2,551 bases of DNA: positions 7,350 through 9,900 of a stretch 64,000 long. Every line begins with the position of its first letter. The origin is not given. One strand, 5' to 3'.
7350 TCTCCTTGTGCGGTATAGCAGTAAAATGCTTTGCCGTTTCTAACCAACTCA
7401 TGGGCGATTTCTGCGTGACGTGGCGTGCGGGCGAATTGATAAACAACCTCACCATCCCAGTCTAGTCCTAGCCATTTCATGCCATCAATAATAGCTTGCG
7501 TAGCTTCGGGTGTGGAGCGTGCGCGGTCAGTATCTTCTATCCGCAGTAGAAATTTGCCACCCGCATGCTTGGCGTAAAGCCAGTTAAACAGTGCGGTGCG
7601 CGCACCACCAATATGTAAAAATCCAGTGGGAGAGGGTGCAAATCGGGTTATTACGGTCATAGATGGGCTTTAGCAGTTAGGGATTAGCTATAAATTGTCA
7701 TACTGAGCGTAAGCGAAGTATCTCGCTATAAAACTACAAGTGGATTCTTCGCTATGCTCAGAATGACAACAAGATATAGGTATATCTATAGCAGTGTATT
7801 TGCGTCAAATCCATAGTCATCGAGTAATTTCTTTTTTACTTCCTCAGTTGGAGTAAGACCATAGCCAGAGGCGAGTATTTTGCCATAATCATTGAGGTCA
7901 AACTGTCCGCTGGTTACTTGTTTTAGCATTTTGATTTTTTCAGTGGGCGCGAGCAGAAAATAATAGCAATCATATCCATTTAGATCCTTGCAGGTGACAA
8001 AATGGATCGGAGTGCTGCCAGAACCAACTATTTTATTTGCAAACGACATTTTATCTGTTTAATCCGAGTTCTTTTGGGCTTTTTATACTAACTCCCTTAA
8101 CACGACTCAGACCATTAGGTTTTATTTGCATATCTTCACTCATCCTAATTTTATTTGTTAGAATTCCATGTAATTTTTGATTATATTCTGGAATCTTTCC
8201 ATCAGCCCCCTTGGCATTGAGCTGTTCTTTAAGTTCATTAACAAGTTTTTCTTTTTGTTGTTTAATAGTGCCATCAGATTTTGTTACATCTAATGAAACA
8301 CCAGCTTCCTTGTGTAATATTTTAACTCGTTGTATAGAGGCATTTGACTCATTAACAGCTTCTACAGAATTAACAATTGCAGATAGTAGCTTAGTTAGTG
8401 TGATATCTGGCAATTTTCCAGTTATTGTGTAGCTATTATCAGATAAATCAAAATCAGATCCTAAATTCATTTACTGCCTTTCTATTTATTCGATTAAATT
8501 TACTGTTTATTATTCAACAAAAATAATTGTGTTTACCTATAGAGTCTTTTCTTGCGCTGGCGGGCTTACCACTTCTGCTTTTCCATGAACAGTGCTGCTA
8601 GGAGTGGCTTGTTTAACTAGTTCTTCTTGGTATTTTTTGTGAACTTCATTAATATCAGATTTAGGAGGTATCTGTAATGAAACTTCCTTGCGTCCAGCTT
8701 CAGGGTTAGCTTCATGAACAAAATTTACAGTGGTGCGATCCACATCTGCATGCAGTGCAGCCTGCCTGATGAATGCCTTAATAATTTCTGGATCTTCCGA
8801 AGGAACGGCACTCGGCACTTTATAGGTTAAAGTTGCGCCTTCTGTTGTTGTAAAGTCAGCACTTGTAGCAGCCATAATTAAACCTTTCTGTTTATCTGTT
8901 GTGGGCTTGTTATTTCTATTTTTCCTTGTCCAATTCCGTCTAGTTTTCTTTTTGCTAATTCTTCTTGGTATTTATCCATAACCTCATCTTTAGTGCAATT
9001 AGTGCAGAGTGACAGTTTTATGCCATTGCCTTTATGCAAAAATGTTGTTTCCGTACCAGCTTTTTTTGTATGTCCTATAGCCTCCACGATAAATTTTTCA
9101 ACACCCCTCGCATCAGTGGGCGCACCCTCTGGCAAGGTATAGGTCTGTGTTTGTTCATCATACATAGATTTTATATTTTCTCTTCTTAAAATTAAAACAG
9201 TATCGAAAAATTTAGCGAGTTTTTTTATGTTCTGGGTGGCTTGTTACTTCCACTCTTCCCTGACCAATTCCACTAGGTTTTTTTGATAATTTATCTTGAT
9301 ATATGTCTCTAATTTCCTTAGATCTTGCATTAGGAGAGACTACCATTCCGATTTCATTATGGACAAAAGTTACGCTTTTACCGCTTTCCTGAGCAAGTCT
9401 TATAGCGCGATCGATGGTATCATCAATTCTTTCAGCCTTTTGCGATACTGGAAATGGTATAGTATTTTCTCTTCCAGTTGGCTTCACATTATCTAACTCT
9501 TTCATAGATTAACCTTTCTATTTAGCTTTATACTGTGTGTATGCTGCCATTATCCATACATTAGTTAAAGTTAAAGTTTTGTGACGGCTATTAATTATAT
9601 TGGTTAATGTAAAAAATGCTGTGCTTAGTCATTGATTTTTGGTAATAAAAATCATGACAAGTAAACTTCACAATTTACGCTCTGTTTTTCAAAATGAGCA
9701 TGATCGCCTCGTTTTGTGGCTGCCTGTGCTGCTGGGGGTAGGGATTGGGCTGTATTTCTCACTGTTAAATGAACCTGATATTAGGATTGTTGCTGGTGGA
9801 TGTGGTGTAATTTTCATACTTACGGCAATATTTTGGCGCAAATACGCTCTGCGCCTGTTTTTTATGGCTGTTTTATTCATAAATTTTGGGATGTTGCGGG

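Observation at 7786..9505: Operon of four tandem, highly diverged small paralogs plus an unrelated 87-aa ORF: candidate undescribed module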

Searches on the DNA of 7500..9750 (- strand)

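Call 85: search_rna_families(sources=[L013, L005, L016], threshold=gathering)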
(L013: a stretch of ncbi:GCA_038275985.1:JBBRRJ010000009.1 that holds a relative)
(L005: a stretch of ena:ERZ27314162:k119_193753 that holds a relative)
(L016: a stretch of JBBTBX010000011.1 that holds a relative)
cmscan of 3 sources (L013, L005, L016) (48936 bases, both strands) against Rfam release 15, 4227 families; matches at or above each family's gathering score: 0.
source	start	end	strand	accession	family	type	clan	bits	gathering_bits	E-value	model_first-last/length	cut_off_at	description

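Call 86: search_rna_families(source=window, start=7500, end=9750, threshold=evalue, max_evalue=1)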
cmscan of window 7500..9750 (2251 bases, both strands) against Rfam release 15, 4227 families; matches with E-value up to 1: 0.
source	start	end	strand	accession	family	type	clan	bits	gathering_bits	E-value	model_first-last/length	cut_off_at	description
